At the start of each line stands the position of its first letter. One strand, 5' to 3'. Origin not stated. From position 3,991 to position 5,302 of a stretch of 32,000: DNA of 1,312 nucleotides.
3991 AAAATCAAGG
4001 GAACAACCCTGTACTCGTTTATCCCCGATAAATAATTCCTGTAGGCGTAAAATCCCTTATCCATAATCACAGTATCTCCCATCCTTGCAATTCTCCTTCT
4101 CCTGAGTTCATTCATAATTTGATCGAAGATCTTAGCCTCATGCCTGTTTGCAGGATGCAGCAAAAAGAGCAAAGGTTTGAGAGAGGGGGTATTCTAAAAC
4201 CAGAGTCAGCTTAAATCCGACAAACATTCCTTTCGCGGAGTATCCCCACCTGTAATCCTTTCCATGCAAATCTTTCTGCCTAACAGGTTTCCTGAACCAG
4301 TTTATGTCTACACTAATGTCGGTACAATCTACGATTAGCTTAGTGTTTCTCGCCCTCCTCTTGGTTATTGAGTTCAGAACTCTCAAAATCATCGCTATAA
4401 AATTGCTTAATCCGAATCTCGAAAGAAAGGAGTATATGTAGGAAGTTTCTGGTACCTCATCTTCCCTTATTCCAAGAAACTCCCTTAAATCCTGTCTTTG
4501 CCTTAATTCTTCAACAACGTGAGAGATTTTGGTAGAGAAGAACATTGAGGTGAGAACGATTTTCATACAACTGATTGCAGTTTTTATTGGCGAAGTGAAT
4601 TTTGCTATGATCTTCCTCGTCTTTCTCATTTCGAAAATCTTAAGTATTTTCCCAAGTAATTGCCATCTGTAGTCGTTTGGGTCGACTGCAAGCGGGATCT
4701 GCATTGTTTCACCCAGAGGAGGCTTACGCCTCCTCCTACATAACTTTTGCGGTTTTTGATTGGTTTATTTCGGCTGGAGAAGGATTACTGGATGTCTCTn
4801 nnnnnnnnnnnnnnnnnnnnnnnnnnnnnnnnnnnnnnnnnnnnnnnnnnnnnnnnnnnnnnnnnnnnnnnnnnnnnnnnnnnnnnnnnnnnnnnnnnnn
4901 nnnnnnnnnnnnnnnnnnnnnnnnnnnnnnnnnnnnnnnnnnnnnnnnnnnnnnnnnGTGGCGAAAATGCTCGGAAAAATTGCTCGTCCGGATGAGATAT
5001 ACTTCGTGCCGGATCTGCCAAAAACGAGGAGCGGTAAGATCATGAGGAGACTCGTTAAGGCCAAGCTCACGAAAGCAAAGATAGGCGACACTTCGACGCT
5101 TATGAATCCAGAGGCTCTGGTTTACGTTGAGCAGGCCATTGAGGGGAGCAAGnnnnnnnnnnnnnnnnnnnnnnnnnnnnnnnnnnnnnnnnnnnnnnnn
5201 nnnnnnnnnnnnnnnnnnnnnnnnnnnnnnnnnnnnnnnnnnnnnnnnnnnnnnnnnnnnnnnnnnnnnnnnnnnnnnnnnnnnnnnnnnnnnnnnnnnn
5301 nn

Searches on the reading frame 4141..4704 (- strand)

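Call 45: search_protein_families(library=pfam, proteins=[window:4141-4704:-], max_evalue=0.001)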
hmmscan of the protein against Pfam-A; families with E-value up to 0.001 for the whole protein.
window:4141-4704:- (188 aa): 1 family
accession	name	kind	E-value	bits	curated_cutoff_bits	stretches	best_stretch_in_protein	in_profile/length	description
PF05598.16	DUF772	-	0.00015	22.1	23.1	1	47-98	11-65/74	Transposase domain (DUF772)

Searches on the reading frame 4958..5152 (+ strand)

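Call 45: search_protein_families(library=pfam, proteins=[window:4958-5152:+], max_evalue=0.001)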
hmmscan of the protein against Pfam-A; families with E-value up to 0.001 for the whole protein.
window:4958-5152:+ (65 aa): 1 family
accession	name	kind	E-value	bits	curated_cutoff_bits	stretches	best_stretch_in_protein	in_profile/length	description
PF13193.12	AMP-binding_C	-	2.8e-07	31.8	24.5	1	2-27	51-76/76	AMP-binding enzyme C-terminal domain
